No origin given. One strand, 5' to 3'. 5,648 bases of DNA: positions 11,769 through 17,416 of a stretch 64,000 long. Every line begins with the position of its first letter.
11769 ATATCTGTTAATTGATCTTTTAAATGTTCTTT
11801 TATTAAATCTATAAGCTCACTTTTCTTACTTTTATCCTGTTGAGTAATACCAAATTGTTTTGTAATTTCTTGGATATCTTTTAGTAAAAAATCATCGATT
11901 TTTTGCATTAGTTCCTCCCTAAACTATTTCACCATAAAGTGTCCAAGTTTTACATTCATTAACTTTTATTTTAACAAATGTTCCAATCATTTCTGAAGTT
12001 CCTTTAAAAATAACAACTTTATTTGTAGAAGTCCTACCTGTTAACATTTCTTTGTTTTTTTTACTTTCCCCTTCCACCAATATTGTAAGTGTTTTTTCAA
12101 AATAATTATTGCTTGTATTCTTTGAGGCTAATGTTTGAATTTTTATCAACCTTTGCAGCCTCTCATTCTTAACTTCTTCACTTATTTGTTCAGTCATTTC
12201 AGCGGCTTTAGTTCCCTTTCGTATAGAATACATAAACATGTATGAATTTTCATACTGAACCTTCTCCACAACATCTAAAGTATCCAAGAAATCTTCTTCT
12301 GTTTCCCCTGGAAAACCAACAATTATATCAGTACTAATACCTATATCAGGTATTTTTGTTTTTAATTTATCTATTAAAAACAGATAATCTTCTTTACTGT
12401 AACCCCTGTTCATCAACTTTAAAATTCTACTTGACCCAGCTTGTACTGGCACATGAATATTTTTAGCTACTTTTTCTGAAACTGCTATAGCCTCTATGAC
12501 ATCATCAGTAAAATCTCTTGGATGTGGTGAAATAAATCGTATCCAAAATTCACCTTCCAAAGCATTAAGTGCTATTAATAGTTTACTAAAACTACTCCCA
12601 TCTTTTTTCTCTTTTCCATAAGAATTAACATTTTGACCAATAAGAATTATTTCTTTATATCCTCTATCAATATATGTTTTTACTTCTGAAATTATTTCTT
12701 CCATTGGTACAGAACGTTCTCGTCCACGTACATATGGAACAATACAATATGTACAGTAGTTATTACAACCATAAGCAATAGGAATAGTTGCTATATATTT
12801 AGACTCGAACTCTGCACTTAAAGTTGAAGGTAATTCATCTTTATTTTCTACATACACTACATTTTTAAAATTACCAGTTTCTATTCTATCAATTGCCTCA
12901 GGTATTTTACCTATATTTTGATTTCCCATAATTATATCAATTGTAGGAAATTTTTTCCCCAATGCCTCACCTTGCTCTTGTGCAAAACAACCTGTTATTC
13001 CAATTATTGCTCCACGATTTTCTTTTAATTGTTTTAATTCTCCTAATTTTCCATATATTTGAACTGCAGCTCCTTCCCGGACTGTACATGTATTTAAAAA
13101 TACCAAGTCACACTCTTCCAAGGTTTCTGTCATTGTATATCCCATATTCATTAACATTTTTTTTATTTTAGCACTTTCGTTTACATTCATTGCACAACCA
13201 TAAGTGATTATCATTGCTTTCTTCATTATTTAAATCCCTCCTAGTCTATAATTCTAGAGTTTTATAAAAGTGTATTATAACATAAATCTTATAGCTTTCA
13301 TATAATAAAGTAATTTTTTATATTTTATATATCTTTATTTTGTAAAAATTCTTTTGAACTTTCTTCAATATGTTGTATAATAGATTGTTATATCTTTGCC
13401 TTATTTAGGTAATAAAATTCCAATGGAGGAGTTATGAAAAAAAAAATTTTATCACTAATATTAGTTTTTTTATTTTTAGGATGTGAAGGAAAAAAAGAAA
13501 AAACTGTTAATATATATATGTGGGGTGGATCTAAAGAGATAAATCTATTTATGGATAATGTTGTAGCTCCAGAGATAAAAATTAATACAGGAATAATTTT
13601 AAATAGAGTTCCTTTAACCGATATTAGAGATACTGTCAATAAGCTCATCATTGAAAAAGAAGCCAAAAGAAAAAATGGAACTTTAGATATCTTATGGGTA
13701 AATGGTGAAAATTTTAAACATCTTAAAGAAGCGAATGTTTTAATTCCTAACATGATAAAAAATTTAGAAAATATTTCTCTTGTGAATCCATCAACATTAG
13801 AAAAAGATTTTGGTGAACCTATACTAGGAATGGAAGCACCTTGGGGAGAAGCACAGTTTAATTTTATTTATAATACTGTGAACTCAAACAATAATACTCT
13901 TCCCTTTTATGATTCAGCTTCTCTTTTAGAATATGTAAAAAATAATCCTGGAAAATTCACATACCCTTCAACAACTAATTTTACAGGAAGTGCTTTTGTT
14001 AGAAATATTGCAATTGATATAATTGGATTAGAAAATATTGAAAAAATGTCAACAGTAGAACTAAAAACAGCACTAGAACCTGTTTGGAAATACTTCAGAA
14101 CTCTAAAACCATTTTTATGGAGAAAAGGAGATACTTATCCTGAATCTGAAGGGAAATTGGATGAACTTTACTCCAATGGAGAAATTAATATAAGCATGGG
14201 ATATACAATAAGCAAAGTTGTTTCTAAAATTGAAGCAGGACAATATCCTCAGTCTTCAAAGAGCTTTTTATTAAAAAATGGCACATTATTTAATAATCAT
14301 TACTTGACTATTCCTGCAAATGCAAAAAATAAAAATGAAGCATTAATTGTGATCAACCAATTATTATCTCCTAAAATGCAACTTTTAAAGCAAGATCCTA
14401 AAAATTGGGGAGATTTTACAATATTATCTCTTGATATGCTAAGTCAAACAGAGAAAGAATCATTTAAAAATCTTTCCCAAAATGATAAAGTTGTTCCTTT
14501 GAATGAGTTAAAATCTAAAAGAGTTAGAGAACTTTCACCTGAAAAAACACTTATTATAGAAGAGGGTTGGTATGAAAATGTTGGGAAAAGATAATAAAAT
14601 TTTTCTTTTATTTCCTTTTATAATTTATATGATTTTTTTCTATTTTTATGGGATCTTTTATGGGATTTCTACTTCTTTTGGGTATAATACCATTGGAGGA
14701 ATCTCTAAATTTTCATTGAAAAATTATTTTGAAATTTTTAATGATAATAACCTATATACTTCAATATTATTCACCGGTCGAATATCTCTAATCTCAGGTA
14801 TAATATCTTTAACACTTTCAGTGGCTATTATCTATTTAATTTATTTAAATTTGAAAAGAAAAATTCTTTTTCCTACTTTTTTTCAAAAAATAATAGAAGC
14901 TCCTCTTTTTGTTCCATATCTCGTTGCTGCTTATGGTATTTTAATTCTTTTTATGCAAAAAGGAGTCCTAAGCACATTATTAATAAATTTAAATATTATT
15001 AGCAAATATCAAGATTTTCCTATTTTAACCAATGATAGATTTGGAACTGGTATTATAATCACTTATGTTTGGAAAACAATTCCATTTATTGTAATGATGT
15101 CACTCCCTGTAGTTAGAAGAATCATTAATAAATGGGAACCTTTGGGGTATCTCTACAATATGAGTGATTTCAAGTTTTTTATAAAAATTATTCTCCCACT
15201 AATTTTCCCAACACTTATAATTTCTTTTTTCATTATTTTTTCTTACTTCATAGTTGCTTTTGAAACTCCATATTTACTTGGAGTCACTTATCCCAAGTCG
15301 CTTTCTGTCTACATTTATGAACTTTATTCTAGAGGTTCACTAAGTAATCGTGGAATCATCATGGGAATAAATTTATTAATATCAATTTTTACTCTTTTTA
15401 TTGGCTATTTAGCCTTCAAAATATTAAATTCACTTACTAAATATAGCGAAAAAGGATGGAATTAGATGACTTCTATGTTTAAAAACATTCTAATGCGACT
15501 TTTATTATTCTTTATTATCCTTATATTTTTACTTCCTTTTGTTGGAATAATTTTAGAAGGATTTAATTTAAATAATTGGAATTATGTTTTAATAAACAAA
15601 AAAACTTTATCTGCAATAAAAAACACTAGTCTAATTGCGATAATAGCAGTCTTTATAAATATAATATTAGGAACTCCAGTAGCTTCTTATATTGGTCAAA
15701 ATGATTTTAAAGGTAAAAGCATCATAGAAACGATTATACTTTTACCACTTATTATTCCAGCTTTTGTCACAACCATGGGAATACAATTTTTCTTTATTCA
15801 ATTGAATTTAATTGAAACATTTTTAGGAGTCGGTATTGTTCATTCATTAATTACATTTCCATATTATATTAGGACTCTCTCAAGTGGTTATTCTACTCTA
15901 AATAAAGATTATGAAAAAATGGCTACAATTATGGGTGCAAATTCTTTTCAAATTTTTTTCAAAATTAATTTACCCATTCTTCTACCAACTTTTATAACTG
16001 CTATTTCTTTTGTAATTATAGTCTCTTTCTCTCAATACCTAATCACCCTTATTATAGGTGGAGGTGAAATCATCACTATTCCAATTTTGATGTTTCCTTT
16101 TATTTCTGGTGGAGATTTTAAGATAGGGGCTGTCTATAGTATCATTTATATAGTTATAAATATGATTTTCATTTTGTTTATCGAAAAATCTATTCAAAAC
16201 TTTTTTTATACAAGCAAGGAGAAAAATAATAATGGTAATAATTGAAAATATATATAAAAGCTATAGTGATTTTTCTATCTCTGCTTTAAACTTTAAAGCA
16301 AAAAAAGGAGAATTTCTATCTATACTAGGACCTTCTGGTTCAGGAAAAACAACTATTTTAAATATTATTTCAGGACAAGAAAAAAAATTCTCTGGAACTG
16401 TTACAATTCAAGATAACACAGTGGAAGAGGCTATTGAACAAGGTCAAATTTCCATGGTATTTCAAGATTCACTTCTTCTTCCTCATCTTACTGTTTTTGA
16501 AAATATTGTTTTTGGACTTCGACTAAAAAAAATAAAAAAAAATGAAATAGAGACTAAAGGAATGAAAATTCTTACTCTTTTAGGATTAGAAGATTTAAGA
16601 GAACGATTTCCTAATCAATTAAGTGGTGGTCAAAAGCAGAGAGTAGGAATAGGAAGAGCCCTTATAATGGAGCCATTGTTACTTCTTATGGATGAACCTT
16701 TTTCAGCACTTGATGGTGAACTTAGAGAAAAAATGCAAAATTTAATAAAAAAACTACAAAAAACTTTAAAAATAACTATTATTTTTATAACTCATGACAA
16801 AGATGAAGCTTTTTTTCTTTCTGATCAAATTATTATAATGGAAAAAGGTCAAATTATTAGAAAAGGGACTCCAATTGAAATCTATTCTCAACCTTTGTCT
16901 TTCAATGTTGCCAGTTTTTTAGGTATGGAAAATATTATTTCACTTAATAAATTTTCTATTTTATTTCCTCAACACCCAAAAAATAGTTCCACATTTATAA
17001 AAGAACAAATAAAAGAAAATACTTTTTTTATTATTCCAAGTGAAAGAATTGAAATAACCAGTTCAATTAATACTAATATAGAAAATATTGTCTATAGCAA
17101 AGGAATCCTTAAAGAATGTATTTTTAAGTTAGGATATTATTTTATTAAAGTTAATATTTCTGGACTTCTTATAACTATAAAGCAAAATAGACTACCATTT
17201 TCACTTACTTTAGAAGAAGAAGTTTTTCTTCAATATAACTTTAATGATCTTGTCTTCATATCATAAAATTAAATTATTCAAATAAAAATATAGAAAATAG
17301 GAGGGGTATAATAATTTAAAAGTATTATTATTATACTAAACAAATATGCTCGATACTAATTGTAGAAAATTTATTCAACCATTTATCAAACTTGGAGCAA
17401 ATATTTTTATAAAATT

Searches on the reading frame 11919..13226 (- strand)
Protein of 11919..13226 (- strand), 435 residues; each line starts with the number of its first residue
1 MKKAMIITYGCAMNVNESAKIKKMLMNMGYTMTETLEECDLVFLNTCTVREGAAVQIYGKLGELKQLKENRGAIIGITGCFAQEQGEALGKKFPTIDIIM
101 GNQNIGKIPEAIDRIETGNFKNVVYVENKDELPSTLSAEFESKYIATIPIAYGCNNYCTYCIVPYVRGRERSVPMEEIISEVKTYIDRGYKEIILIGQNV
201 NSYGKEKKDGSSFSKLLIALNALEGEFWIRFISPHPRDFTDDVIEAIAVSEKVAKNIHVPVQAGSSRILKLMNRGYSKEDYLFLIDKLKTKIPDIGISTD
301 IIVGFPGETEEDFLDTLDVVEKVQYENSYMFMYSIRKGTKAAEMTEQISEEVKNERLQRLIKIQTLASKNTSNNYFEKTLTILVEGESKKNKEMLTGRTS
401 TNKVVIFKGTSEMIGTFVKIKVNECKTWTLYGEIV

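Call 42: search_protein_families(library=pfam, proteins=[window:11919-13226:-])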
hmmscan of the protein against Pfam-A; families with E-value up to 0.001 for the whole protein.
window:11919-13226:- (435 aa): 4 families
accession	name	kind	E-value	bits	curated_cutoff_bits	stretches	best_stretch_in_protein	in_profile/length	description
PF04055.27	Radical_SAM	-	6.6e-30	104.9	29.5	1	148-318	1-164/166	Radical SAM superfamily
PF00919.26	UPF0004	-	5e-28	97.4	27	1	3-101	1-98/98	Uncharacterized protein family UPF0004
PF01938.26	TRAM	-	1.8e-14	53.7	21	1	378-435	6-61/61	TRAM domain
PF18693.7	TRAM_2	-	0.00016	22.2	27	1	378-435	3-63/63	TRAM domain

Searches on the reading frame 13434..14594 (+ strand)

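Call 42: search_protein_families(library=pfam, proteins=[window:13434-14594:+])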
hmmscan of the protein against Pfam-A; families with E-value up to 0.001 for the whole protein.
window:13434-14594:+ (386 aa): 1 family
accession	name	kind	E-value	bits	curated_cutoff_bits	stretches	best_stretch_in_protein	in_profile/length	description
PF13416.11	SBP_bac_8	-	4.3e-08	33.7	27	1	52-316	10-249/279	Bacterial extracellular solute-binding protein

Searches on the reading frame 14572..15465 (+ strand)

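Call 42: search_protein_families(library=pfam, proteins=[window:14572-15465:+])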
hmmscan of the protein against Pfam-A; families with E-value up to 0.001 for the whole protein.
window:14572-15465:+ (297 aa): 1 family
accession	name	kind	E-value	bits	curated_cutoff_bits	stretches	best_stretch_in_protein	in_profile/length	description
PF00528.27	BPD_transp_1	-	5.4e-05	23.4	26.4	1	100-285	16-178/184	Binding-protein-dependent transport system inner membrane component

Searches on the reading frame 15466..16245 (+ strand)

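Call 42: search_protein_families(library=pfam, proteins=[window:15466-16245:+])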
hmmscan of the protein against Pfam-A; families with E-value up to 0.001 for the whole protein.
window:15466-16245:+ (259 aa): 1 family
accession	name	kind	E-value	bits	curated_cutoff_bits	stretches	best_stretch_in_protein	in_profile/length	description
PF00528.27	BPD_transp_1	-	2.7e-17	63.5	26.4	1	69-239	1-175/184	Binding-protein-dependent transport system inner membrane component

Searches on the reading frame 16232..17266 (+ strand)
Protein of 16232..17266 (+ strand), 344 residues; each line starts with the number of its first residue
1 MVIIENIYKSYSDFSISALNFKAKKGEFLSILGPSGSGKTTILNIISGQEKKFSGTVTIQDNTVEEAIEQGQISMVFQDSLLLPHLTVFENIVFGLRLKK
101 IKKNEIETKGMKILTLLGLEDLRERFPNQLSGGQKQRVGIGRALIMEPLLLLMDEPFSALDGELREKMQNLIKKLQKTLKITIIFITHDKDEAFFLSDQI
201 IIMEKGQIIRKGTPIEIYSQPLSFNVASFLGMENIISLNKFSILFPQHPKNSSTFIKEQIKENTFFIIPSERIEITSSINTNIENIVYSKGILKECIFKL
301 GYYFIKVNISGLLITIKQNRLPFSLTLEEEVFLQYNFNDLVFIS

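Call 42: search_protein_families(library=pfam, proteins=[window:16232-17266:+])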
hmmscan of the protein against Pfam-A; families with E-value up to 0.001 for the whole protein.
window:16232-17266:+ (344 aa): 4 families
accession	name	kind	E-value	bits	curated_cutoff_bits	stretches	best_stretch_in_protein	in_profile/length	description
PF00005.33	ABC_tran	-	3.6e-34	118.7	25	1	18-157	3-136/137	ABC transporter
PF02463.25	SMC_N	-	1.6e-07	31.5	40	1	8-190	10-199/220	RecF/RecN/SMC N terminal domain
PF13304.12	AAA_21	-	3.9e-05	24.3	27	0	113-189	221-299/304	AAA domain, putative AbiEii toxin, Type IV TA system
PF03215.21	Rad17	-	0.00057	20.3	23.8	0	22-128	41-147/186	Rad17 P-loop domain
